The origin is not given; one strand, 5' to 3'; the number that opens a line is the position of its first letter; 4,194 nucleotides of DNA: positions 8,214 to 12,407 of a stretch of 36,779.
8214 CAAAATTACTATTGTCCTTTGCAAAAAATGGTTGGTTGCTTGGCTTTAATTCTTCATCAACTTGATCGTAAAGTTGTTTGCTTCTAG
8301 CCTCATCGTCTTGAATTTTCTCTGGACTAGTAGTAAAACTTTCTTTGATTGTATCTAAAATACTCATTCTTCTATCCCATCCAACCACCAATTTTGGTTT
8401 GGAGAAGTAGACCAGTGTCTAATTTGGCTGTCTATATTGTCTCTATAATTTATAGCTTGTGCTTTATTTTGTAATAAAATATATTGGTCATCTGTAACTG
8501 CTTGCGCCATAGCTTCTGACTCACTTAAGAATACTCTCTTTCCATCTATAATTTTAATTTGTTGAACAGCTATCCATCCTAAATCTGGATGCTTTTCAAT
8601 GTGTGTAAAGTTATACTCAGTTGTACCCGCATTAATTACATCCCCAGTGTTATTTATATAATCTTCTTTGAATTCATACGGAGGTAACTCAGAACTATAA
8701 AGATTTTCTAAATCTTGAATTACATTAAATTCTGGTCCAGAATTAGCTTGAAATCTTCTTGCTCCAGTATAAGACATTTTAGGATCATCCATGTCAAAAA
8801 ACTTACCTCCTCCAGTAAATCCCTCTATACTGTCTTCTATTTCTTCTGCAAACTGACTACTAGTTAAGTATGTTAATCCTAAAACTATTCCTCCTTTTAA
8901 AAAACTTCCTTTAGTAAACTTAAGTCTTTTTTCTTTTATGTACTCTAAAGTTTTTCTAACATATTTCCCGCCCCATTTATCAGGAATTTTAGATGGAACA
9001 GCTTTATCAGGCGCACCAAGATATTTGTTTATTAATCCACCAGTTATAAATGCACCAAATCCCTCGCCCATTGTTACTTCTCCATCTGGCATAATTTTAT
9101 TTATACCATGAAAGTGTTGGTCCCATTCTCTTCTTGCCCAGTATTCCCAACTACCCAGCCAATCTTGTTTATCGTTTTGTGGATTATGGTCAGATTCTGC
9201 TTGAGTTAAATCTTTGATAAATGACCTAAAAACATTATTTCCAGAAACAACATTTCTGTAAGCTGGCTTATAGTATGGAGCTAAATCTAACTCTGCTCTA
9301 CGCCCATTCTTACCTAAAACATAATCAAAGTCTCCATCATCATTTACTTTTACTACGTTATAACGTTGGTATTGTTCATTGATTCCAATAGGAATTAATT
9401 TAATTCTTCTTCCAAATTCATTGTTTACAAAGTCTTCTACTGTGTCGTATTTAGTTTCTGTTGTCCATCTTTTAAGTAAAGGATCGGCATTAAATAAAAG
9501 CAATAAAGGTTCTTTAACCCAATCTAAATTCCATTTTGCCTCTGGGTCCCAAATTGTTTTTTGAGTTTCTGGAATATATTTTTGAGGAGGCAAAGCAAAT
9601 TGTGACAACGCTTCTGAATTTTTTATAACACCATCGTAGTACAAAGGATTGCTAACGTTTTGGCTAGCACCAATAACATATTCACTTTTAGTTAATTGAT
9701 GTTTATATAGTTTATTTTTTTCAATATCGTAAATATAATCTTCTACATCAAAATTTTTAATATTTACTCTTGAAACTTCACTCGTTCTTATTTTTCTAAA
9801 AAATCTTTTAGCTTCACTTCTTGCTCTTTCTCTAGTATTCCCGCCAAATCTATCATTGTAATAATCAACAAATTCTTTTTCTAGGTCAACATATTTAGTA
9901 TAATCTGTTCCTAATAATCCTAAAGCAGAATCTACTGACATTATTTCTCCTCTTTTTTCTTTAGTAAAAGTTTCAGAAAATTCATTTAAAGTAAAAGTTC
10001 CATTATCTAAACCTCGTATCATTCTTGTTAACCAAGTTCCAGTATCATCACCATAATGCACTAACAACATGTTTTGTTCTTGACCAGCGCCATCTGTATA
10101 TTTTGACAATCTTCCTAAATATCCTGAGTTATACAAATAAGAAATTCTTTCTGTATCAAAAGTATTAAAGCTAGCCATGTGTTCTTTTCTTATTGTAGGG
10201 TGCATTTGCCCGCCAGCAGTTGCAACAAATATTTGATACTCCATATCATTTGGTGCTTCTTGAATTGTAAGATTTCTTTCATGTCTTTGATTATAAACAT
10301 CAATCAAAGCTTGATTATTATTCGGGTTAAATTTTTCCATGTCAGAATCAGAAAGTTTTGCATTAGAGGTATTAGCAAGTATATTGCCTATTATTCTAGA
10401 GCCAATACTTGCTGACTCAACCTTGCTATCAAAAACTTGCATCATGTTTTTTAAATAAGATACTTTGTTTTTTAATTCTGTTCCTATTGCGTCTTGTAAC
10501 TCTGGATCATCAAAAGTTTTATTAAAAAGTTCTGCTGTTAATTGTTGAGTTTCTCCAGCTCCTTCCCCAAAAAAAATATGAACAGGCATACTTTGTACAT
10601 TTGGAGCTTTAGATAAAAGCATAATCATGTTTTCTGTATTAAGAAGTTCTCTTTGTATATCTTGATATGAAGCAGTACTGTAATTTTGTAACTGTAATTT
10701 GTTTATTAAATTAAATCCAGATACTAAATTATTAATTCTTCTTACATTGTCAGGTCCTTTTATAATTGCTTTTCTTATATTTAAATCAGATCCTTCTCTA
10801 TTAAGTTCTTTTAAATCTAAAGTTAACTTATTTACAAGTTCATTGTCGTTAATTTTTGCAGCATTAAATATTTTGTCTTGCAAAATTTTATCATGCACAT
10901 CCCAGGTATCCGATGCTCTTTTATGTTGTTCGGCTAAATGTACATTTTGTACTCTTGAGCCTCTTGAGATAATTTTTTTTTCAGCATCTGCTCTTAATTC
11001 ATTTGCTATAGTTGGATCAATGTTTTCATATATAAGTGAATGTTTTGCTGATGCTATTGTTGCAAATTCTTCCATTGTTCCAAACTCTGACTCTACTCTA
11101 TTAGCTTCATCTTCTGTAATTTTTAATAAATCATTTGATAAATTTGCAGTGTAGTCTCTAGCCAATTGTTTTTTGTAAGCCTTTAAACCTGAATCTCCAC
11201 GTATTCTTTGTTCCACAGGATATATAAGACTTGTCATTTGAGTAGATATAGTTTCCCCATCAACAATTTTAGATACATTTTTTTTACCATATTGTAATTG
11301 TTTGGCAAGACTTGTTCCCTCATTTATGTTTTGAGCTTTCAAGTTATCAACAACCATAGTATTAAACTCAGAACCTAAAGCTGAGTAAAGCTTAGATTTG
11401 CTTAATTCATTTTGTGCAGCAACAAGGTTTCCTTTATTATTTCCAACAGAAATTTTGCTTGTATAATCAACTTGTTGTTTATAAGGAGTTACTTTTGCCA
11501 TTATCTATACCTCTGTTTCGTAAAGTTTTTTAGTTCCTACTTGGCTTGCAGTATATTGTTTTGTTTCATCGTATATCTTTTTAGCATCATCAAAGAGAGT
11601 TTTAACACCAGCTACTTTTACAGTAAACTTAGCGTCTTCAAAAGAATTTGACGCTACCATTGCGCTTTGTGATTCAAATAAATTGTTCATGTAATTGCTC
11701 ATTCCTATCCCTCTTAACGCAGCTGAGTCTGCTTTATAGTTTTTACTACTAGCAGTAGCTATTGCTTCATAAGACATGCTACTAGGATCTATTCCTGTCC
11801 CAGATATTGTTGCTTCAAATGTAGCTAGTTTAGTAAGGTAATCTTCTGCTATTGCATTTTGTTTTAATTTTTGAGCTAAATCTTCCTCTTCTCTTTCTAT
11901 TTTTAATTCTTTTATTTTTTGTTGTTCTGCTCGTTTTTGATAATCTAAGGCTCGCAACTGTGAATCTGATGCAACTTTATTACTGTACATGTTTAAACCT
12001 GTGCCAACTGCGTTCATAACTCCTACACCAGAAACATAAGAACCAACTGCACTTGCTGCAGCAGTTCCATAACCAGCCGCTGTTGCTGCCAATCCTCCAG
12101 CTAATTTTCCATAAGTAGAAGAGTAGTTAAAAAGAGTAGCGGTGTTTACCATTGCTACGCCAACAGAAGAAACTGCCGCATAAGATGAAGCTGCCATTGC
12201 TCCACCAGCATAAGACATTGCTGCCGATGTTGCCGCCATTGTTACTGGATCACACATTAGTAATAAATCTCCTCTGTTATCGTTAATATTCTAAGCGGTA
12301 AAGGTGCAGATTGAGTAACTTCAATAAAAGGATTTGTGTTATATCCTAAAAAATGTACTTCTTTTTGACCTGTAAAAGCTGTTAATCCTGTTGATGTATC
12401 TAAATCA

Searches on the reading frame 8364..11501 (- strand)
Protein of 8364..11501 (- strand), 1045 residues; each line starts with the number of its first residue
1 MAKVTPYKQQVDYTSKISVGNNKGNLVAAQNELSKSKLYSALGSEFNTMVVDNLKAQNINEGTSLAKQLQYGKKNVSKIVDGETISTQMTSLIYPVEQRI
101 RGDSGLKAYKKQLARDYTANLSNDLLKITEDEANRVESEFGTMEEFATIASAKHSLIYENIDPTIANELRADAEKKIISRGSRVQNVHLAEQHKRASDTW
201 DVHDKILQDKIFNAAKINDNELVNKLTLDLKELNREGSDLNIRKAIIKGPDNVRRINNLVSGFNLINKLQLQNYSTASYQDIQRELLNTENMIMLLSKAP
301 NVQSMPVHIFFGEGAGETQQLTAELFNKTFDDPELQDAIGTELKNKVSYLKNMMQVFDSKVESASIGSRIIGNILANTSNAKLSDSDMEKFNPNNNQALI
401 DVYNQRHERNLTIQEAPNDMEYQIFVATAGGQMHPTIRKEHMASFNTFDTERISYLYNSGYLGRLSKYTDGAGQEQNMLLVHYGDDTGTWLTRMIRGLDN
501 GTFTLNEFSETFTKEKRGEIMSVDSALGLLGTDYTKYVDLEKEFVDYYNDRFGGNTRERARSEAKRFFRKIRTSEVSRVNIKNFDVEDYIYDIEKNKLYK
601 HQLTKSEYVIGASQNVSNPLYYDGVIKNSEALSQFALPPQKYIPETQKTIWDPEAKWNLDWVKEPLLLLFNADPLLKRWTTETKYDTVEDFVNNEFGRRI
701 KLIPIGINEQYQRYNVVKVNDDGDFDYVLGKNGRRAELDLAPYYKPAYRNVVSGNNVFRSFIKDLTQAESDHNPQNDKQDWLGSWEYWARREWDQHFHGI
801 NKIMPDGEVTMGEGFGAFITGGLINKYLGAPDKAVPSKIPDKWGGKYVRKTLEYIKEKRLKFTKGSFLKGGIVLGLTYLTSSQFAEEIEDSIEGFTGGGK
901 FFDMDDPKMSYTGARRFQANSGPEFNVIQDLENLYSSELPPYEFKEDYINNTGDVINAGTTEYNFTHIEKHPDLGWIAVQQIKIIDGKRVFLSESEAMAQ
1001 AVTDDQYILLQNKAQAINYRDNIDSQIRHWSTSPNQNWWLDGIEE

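Call 12: search_protein_families(library=pfam, proteins=[window:8364-11501:-], max_evalue=0.1)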
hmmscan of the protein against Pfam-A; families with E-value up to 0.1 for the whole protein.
window:8364-11501:- (1045 aa): 0 families

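Call 15: search_protein_families(library=phrogs, proteins=[window:8364-11501:-], max_evalue=0.01)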
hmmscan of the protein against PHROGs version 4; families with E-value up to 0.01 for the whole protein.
window:8364-11501:- (1045 aa): 0 families

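Call 92: search_solved_structures(query=window:8364-11501:-, max_evalue=1)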
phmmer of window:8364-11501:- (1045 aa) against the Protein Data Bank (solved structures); distinct sequences matched with E-value up to 1: 1.
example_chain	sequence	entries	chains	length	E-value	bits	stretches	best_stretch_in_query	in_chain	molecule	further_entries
4xgc_B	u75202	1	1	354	0.33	12.2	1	115-201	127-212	Origin recognition complex subunit 2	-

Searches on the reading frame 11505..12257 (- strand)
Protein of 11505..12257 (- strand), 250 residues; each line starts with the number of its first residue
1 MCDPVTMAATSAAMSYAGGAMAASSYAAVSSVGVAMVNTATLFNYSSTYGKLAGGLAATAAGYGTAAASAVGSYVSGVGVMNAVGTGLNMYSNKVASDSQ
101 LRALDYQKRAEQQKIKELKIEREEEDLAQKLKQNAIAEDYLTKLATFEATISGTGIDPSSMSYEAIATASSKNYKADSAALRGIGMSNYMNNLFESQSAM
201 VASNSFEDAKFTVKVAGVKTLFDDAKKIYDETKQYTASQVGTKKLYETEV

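Call 12: search_protein_families(library=pfam, proteins=[window:11505-12257:-], max_evalue=0.1)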
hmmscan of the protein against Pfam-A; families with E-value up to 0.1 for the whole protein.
window:11505-12257:- (250 aa): 1 family
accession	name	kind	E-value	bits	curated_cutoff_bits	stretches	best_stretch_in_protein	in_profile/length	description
PF10143.14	PhosphMutase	-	0.0095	16.3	21.5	1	73-137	34-97/170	2,3-bisphosphoglycerate-independent phosphoglycerate mutase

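Call 15: search_protein_families(library=phrogs, proteins=[window:11505-12257:-], max_evalue=0.01)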
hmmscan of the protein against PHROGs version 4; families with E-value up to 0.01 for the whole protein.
window:11505-12257:- (250 aa): 0 families

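Call 79: search_protein_families(library=ncbifam, proteins=[window:11505-12257:-], max_evalue=1)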
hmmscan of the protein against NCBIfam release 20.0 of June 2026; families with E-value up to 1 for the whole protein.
window:11505-12257:- (250 aa): 1 family
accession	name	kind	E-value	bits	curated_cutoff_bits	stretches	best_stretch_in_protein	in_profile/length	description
TIGR04543.1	ketoArg_3Met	equivalog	0.031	13.4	425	1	139-202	162-225/336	2-ketoarginine methyltransferase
